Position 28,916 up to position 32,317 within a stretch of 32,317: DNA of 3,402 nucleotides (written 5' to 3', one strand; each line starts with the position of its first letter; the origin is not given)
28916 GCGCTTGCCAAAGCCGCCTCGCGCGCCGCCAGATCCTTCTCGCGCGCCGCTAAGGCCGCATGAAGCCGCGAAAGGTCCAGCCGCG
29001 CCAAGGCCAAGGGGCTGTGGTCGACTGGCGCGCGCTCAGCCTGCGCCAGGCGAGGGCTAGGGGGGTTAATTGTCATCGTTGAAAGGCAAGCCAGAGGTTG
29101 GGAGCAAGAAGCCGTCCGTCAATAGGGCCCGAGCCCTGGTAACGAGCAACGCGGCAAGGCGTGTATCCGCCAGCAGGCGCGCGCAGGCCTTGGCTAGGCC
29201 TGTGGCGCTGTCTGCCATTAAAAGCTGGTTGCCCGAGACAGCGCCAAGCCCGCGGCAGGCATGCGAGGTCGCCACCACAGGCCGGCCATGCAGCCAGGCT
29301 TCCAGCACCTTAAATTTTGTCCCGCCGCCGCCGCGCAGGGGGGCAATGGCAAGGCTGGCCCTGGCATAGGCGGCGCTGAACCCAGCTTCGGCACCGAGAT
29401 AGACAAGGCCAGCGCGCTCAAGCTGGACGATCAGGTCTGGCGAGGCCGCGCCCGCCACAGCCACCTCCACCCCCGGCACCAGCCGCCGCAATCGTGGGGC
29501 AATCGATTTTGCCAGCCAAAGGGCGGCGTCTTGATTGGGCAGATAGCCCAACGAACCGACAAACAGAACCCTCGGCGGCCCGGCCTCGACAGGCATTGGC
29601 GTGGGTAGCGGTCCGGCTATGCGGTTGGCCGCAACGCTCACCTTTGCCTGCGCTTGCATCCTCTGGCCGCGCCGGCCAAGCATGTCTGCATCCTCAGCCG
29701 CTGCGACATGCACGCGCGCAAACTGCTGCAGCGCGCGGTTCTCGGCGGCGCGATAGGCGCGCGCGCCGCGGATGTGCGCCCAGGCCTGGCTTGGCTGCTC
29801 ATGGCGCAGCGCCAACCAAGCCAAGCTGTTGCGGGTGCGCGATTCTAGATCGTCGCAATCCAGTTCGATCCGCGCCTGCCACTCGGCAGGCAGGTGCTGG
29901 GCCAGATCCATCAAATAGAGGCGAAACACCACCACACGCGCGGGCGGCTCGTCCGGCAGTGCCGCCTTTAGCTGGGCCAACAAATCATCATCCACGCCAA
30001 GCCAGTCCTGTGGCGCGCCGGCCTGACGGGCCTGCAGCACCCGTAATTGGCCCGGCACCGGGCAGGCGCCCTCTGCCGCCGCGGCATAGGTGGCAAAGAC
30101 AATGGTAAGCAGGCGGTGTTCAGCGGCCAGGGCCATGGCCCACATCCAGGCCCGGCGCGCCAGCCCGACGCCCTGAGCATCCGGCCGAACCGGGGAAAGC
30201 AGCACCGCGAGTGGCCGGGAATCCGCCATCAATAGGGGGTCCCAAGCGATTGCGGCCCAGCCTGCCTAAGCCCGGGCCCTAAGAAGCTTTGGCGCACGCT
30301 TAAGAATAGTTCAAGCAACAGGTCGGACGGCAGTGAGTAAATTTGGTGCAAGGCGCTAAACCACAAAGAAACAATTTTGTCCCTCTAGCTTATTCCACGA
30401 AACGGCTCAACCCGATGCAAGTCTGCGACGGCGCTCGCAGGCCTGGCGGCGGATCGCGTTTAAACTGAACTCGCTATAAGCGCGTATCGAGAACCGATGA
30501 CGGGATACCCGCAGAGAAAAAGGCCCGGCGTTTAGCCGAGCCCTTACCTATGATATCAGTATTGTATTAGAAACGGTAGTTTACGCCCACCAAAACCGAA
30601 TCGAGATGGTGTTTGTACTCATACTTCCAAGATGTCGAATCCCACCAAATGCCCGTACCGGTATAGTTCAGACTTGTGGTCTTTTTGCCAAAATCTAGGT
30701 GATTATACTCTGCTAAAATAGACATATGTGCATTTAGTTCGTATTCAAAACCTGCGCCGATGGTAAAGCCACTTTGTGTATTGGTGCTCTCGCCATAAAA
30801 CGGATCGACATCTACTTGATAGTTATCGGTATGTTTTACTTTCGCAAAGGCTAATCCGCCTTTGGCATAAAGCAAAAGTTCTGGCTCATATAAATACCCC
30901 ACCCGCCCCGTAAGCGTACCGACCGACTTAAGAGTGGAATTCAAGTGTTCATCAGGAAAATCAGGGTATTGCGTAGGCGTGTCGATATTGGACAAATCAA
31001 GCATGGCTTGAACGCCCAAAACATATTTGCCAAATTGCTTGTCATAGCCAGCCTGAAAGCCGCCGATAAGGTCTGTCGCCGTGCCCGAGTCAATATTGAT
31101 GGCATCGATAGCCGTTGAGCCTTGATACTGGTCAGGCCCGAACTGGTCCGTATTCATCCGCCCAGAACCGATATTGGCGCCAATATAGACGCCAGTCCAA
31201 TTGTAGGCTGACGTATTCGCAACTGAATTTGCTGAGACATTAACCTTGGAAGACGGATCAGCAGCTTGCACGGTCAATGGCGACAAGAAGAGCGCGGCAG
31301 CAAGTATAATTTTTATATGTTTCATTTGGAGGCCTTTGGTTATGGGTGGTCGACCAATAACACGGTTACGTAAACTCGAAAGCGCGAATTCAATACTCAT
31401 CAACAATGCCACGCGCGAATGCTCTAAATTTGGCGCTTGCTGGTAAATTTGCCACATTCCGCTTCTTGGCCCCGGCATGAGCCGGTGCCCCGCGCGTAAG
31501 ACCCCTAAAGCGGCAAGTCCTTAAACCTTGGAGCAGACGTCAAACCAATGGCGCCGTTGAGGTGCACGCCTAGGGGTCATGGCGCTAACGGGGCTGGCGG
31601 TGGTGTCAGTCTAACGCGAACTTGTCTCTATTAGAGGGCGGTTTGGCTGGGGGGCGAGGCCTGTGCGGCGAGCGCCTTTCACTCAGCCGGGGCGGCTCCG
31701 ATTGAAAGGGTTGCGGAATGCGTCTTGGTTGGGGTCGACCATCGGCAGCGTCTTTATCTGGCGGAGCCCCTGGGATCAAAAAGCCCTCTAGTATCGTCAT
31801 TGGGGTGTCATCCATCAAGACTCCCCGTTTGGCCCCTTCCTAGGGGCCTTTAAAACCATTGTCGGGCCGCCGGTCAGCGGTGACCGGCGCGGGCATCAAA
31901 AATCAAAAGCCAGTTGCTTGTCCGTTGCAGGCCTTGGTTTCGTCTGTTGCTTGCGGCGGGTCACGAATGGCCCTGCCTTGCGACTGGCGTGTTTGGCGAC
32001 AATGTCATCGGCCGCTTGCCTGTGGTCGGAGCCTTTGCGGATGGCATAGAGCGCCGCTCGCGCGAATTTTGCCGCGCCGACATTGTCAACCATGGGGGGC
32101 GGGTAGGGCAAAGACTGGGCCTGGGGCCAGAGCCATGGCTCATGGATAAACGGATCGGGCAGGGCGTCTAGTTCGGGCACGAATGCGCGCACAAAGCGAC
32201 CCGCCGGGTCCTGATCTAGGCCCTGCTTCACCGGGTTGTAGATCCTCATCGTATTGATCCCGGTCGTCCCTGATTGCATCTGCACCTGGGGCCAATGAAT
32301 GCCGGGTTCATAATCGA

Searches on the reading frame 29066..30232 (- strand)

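Call 29: search_protein_families(library=pfam, proteins=[window:29066-30232:-], max_evalue=0.001)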
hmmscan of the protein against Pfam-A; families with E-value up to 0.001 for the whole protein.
window:29066-30232:- (388 aa): 1 family
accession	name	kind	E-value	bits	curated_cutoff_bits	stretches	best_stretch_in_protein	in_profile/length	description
PF13692.12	Glyco_trans_1_4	-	2.2e-18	67.3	27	1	220-356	2-142/142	Glycosyl transferases group 1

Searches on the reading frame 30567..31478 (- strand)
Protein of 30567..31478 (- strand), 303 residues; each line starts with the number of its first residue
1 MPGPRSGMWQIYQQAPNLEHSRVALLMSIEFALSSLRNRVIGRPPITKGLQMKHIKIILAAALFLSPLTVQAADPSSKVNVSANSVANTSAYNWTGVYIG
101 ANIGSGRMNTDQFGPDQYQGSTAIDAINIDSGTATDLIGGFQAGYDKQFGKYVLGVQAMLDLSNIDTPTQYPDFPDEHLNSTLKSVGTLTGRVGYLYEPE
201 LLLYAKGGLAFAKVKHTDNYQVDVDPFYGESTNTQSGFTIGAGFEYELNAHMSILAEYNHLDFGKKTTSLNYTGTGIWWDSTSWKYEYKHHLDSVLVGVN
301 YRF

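Call 29: search_protein_families(library=pfam, proteins=[window:30567-31478:-], max_evalue=0.001)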
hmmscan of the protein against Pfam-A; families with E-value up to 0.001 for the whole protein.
window:30567-31478:- (303 aa): 2 families
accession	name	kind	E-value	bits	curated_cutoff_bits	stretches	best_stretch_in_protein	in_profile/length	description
PF13505.12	OMP_b-brl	-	2.2e-16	61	28.7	1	81-303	6-175/175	Outer membrane protein beta-barrel domain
PF01389.23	OmpA_membrane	-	8.2e-07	29.4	21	1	97-303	6-176/180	OmpA-like transmembrane domain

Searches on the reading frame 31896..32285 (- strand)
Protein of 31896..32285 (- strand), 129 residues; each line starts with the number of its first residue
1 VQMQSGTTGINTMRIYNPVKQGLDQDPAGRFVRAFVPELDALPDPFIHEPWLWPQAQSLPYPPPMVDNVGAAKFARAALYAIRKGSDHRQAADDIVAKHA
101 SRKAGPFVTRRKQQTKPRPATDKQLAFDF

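Call 29: search_protein_families(library=pfam, proteins=[window:31896-32285:-], max_evalue=0.001)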
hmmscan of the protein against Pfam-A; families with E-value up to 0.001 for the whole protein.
window:31896-32285:- (129 aa): 1 family
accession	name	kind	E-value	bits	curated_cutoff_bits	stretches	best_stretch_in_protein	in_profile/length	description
PF03441.19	FAD_binding_7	-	2.8e-17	63.3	27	1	1-78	113-200/203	FAD binding domain of DNA photolyase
